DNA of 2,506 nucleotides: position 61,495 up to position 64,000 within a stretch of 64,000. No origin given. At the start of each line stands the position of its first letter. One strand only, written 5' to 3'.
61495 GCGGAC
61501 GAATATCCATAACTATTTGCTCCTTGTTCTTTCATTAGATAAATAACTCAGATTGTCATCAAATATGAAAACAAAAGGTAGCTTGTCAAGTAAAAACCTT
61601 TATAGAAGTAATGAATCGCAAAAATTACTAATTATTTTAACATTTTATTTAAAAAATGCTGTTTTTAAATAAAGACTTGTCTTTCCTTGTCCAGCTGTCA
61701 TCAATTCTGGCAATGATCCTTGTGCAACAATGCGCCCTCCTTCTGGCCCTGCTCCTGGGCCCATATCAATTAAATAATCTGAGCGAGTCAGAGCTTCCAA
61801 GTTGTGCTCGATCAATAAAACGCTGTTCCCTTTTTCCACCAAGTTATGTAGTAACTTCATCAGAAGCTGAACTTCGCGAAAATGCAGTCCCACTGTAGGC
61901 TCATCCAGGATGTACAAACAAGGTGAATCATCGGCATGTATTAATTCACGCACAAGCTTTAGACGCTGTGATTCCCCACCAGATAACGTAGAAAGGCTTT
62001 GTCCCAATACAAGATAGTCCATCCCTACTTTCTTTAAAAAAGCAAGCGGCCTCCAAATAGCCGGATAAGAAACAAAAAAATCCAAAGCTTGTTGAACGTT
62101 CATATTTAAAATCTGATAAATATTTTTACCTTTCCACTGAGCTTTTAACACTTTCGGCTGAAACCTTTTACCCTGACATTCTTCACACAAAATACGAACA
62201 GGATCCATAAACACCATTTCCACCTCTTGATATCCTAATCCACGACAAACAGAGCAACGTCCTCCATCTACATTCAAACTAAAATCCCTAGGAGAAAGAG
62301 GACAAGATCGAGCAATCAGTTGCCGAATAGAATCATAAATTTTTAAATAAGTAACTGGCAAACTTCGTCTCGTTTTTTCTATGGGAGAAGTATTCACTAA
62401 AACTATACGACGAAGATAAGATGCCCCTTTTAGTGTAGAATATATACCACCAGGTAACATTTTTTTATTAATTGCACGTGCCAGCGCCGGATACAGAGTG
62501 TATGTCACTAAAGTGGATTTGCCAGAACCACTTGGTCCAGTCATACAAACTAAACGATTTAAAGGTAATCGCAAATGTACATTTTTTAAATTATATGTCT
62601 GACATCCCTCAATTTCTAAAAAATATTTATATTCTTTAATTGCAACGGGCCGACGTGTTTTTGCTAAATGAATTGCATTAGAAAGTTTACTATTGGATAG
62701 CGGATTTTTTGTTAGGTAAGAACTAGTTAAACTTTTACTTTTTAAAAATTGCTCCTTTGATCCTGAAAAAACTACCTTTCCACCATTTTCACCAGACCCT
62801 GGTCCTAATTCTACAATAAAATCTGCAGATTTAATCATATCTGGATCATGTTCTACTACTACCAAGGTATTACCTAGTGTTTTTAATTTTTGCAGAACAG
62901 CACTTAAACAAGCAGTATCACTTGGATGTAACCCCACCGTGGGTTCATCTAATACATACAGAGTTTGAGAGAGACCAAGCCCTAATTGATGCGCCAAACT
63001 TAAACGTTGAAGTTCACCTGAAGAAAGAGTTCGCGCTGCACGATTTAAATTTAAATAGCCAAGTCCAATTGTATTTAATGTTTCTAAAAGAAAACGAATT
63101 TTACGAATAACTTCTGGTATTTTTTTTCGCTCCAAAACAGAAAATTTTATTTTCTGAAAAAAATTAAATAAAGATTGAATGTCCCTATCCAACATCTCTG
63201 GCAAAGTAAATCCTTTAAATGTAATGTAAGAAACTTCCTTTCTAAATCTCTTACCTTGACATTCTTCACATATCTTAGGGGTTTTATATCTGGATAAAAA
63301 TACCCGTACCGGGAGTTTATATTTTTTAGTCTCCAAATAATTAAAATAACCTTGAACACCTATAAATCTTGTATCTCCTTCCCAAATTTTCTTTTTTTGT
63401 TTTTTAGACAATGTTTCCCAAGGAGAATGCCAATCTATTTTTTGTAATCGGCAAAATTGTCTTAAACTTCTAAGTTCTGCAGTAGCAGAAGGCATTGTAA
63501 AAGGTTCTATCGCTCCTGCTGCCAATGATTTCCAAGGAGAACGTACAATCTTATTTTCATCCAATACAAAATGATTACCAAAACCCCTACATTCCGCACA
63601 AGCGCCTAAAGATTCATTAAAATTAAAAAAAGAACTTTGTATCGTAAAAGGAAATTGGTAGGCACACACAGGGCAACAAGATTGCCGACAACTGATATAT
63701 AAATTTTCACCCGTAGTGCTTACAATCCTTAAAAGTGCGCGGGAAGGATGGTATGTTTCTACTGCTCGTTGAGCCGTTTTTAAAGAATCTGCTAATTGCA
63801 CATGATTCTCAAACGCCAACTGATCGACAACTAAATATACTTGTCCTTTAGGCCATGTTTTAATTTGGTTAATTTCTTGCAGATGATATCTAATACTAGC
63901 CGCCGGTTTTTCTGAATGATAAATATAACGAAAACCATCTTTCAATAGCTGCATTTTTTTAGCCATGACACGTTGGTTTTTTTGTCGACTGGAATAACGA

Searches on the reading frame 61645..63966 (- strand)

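Call 36: search_protein_families(library=ncbifam, proteins=[window:61645-63966:-], max_evalue=0.00001)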
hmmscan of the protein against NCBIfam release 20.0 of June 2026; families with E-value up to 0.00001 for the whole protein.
window:61645-63966:- (773 aa): 156 families (the best 25 are shown)
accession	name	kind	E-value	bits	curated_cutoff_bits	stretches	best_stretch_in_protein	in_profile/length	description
TIGR00630.1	uvra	equivalog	4.5e-194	647.3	729.8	1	26-752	181-920/924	excinuclease ABC subunit UvrA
NF001503.0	PRK00349.1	equivalog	8.8e-194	646.2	1147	1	27-770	186-940/943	excinuclease ABC subunit UvrA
NF001885.0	PRK00635.1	equivalog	1.8e-129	433.2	3054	1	190-764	364-912/1809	excinuclease ABC subunit A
TIGR03608.1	L_ocin_972_ABC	subfamily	3e-30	105.2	254.85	2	223-387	56-206/206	putative bacteriocin export ABC transporter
NF040873.1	AztA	equivalog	5.5e-29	101.1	220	2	643-732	103-188/191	zinc ABC transporter ATP-binding protein AztA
TIGR02857.1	CydD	equivalog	5.8e-29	101.4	435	2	283-387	428-529/529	thiol reductant ABC exporter subunit CydD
TIGR04521.1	ECF_ATPase_2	equivalog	1e-26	93.7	330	2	643-731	127-214/279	energy-coupling factor transporter ATPase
NF010068.0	PRK13548.1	equivalog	5.3e-25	88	261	2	644-725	122-205/261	heme ABC transporter ATP-binding protein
TIGR02673.1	FtsE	equivalog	1e-24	87.4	264.85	2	656-728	133-202/214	cell division ATP-binding protein FtsE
TIGR02982.1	heterocyst_DevA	subfamily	6.9e-23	81.4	295.8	2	638-738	120-217/220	ABC exporter ATP-binding subunit, DevA family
TIGR01188.1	drrA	subfamily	2.2e-22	79.7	312.45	2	656-755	120-211/302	daunorubicin resistance ABC transporter, ATP-binding protein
NF002981.0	PRK03695.1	equivalog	2.6e-22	79.4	281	2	653-730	123-205/253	vitamin B12 ABC transporter ATP-binding protein BtuD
NF008364.0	PRK11160.1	equivalog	4.7e-22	78.3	630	1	654-760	470-566/575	heme ABC transporter ATP-binding protein/permease CydC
NF008409.0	PRK11231.1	equivalog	5.5e-22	78.4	375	1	656-759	134-229/255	Fe(3+) dicitrate ABC transporter ATP-binding protein FecE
TIGR01842.1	type_I_sec_PrtD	subfamily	5.6e-22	78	510.15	2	653-738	447-529/544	type I secretion system permease/ATPase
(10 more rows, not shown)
